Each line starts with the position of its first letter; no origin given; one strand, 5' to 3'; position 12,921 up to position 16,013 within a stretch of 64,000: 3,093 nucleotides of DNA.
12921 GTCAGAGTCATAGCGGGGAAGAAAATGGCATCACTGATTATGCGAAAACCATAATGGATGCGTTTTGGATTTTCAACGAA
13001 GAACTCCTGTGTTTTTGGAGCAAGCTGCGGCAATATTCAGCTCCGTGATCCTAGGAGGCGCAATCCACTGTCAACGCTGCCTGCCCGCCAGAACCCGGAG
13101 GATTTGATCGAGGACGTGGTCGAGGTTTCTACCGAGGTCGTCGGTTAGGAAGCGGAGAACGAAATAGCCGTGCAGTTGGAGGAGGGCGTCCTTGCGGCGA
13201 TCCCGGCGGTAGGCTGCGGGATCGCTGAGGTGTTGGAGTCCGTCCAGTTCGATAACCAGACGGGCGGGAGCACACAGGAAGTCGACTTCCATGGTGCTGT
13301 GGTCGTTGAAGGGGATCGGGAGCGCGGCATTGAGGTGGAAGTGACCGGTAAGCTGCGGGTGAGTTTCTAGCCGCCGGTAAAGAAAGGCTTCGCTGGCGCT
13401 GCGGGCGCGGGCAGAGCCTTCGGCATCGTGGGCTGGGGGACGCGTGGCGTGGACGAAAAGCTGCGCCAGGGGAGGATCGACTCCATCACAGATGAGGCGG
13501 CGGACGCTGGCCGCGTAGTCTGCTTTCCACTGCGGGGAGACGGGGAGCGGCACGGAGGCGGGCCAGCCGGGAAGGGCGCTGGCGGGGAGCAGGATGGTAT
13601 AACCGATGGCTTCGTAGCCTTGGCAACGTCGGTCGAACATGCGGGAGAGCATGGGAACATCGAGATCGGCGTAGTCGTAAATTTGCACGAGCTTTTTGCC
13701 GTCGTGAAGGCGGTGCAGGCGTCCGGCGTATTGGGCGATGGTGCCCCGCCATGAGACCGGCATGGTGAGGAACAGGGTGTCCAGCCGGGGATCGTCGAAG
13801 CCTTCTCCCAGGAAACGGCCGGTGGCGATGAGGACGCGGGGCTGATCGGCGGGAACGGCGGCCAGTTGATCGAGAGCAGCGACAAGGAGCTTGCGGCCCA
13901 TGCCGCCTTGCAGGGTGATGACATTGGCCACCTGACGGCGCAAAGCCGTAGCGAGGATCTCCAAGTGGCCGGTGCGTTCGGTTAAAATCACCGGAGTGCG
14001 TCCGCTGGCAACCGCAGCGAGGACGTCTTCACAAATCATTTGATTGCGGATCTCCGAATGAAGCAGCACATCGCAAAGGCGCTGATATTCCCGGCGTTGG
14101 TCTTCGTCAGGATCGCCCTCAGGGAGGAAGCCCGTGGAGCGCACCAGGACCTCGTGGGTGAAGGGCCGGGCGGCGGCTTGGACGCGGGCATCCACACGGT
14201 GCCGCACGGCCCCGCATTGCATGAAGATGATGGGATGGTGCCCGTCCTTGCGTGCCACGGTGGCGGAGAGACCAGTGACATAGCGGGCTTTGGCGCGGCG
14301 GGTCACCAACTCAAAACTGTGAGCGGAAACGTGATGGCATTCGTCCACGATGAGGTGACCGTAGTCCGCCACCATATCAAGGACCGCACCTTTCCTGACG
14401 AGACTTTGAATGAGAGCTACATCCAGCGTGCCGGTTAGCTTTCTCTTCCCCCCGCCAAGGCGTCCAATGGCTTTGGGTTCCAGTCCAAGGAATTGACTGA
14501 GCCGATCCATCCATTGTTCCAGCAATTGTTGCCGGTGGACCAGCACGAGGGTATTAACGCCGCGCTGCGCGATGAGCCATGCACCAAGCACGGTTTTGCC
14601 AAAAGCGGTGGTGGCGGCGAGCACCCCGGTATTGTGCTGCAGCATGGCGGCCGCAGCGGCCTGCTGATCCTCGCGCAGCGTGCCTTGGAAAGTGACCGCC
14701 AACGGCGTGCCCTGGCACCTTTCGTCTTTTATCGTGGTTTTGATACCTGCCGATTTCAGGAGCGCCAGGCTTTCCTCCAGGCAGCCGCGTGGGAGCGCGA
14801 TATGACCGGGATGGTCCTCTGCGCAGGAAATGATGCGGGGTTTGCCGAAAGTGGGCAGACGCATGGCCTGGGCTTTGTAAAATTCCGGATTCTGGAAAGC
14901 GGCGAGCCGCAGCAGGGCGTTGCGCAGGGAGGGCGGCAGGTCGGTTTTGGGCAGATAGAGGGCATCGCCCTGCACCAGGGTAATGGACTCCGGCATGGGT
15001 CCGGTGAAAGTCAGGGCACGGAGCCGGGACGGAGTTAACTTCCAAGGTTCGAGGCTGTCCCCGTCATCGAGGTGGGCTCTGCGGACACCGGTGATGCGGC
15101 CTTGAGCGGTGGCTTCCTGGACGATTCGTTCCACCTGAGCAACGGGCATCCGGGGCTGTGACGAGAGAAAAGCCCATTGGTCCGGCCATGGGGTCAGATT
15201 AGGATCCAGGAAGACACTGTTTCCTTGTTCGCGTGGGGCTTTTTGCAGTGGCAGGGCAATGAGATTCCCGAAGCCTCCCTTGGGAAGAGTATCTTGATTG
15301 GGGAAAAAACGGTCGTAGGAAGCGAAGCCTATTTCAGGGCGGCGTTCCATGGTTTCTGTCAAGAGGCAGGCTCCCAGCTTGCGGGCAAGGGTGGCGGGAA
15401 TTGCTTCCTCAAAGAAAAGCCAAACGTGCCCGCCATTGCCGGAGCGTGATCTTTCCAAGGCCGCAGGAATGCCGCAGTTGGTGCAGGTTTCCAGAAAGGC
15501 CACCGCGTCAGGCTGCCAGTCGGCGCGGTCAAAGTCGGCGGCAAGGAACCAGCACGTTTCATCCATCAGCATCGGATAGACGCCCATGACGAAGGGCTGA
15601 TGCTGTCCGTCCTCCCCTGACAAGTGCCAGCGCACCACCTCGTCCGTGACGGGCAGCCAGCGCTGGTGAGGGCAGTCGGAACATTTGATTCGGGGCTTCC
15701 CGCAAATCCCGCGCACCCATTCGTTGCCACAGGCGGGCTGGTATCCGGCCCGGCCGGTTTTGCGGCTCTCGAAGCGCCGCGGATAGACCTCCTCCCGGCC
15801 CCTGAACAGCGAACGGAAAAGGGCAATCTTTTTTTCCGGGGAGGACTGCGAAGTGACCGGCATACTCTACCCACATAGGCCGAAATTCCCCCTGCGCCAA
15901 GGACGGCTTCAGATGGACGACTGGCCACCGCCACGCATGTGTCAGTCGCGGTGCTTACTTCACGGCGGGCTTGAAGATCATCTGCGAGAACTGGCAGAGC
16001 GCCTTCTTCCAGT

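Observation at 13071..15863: Single-polypeptide PrimPol (AEP) + SF2 helicase + DUF559 nuclease: candidate stand-alone conflict/defense enzyme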

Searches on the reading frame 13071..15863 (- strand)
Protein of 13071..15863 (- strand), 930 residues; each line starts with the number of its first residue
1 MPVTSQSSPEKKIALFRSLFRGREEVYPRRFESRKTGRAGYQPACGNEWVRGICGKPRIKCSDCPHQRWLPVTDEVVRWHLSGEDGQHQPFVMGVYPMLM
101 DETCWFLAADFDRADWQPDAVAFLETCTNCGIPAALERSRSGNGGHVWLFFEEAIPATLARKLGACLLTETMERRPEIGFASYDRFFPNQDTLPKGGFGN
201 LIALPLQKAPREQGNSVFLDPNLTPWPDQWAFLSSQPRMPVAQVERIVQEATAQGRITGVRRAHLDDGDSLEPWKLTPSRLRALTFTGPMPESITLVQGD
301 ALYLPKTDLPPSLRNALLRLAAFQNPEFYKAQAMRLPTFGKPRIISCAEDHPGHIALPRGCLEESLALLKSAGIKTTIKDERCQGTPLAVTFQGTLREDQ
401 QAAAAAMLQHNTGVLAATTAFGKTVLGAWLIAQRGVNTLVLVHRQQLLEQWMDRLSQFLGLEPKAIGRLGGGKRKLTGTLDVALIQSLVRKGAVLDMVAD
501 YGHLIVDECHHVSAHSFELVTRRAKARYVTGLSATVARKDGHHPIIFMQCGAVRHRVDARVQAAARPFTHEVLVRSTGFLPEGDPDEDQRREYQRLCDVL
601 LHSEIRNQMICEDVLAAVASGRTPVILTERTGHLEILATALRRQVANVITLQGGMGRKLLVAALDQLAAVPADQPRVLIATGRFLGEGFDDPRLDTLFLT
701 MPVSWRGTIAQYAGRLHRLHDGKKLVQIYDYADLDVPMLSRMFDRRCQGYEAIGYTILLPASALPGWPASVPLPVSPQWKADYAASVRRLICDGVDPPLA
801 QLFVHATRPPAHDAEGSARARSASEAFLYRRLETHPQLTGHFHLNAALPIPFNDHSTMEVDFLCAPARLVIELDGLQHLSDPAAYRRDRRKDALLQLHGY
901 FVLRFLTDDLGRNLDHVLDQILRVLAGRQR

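Call 5: search_protein_families(library=pfam, proteins=[window:13071-15863:-], max_evalue=0.01)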
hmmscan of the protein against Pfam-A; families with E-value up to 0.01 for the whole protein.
window:13071-15863:- (930 aa): 6 families
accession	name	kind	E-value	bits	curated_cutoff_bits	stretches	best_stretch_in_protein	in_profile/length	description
PF22548.2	AEP-TOTE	-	3.2e-96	321.8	27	1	11-246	1-229/230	TOTE conflict system, Archaeo-Eukaryotic Primase domain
PF04851.21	ResIII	-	7.9e-18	65.3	22.5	1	395-537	3-163/164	Type III restriction enzyme, res subunit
PF04480.18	DUF559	-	3.5e-14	53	20.6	1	860-925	46-108/109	Protein of unknown function (DUF559)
PF00270.35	DEAD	-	4.1e-09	36.8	26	1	398-538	2-162/167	DEAD/DEAH box helicase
PF18741.7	MTES_1575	-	0.0017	18.8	38.2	1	867-923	38-94/96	REase_MTES_1575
PF00271.37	Helicase_C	-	0.0067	17.1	23.5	0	617-719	11-109/110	Helicase conserved C-terminal domain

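Call 6: search_protein_families(library=padloc, proteins=[window:13071-15863:-], max_evalue=0.01)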
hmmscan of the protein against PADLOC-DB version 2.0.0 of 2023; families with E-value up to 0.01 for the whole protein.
window:13071-15863:- (930 aa): 10 families
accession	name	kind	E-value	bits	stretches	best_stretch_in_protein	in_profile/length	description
PDLC01465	PrimPol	-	7.7e-90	299.2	1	8-272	18-252/276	"CAS-I,CAS-II,CAS-III,CAS-IV,CAS-V,CAS-VI; associated"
PDLC01101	PrimPol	-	1.3e-19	68.2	1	122-234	222-324/490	adaptation polymerase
PDLC02707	PbeA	-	6.3e-10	36.3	1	393-539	250-416/672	PbeA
PDLC02704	PbeA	-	2.1e-08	31.2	1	502-539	385-421/682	PbeA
PDLC03658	mREase_IV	-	1.7e-05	20.7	1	414-541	246-376/953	Type IV methyl-directed restriction enzyme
PDLC02868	DpdF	-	2.5e-05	20.2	1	858-924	82-147/1078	DpdF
PDLC03659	mREase_IV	-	5.7e-05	19.2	1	412-731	241-565/945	Type IV methyl-directed restriction enzyme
PDLC02706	PbeA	-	0.00079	16.1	0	498-539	393-434/722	PbeA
PDLC03051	REase_MTase_I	-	0.0045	12.1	1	665-725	545-606/1591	Type I restriction enzyme-methyltransferase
PDLC02703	PbeA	-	0.0084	12.7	0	394-456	245-312/626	PbeA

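Call 7: search_protein_families(library=ncbifam, proteins=[window:13071-15863:-], max_evalue=0.01)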
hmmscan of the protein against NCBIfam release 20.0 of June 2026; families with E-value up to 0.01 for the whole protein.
window:13071-15863:- (930 aa): 7 families
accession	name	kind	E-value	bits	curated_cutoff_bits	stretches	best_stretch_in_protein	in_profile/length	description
NF040561.1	PrimPol_Msp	equivalog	2.4e-20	72.6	200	1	120-254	219-348/515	CRISPR-associated primase-polymerase type A1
NF045503.1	repair_heli_XPB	equivalog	2.4e-14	52.8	610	1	395-557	183-356/548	DNA repair helicase XPB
NF053632.1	heli_RadD_YejH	equivalog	7.6e-10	37.7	720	1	395-515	2-123/573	DNA repair helicase RadD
NF007294.0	PRK09767.1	equivalog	1.5e-07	31.5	218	1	859-927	47-112/117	DUF559 domain-containing protein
TIGR04095.1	dnd_restrict_1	equivalog_domain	7.7e-05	21.9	600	0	678-731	343-395/451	DNA phosphorothioation system restriction enzyme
NF010337.0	PRK13766.1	equivalog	0.00012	20.4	610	1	397-534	18-171/781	Hef nuclease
NF042913.1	CyRepA1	equivalog_domain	0.0037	16.2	200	0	422-534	14-120/595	plasmid replication protein, CyRepA1 family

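Call 9: search_solved_structures(query=window:13071-15863:-, max_evalue=0.01, show_alignments=2)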
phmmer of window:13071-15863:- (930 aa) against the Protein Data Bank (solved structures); distinct sequences matched with E-value up to 0.01: 13.
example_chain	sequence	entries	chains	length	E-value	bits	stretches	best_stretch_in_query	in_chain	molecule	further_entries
6p4f_A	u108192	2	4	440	2e-14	56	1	395-559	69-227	DNA-dependent ATPase XPBII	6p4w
5tnu_A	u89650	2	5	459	2.1e-14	55.8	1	395-559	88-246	DNA-dependent ATPase XPBII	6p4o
2fwr_A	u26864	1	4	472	9e-10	40.5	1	394-551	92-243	DNA repair protein RAD25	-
6p66_A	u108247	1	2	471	9e-10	40.5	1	394-551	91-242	DNA repair protein RAD25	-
2fz4_A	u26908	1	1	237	2.2e-09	39.2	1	393-545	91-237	DNA repair protein RAD25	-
3hrl_A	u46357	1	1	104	8.1e-06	27.5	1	858-926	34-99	Endonuclease-Like Protein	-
1n0r_A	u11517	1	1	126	8.1e-06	27.4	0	613-641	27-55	4 ankyrin repeats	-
6jde_B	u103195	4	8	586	5.6e-05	24.7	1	395-514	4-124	Putative DNA repair helicase RadD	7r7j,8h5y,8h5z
7nqd_A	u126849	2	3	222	0.00033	22.1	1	142-250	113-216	TPR_REGION domain-containing protein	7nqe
7clg_A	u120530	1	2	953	0.00035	22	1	413-541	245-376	Putative helicase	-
7nqf_A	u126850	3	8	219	0.00041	21.8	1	142-250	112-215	TPR_REGION domain-containing protein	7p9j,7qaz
1n0q_A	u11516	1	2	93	0.00042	21.8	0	613-641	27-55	3 ankyrin repeats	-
4k5a_B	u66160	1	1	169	0.0046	18.3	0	595-658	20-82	Designed Ankyrin Repeat Protein 013_D12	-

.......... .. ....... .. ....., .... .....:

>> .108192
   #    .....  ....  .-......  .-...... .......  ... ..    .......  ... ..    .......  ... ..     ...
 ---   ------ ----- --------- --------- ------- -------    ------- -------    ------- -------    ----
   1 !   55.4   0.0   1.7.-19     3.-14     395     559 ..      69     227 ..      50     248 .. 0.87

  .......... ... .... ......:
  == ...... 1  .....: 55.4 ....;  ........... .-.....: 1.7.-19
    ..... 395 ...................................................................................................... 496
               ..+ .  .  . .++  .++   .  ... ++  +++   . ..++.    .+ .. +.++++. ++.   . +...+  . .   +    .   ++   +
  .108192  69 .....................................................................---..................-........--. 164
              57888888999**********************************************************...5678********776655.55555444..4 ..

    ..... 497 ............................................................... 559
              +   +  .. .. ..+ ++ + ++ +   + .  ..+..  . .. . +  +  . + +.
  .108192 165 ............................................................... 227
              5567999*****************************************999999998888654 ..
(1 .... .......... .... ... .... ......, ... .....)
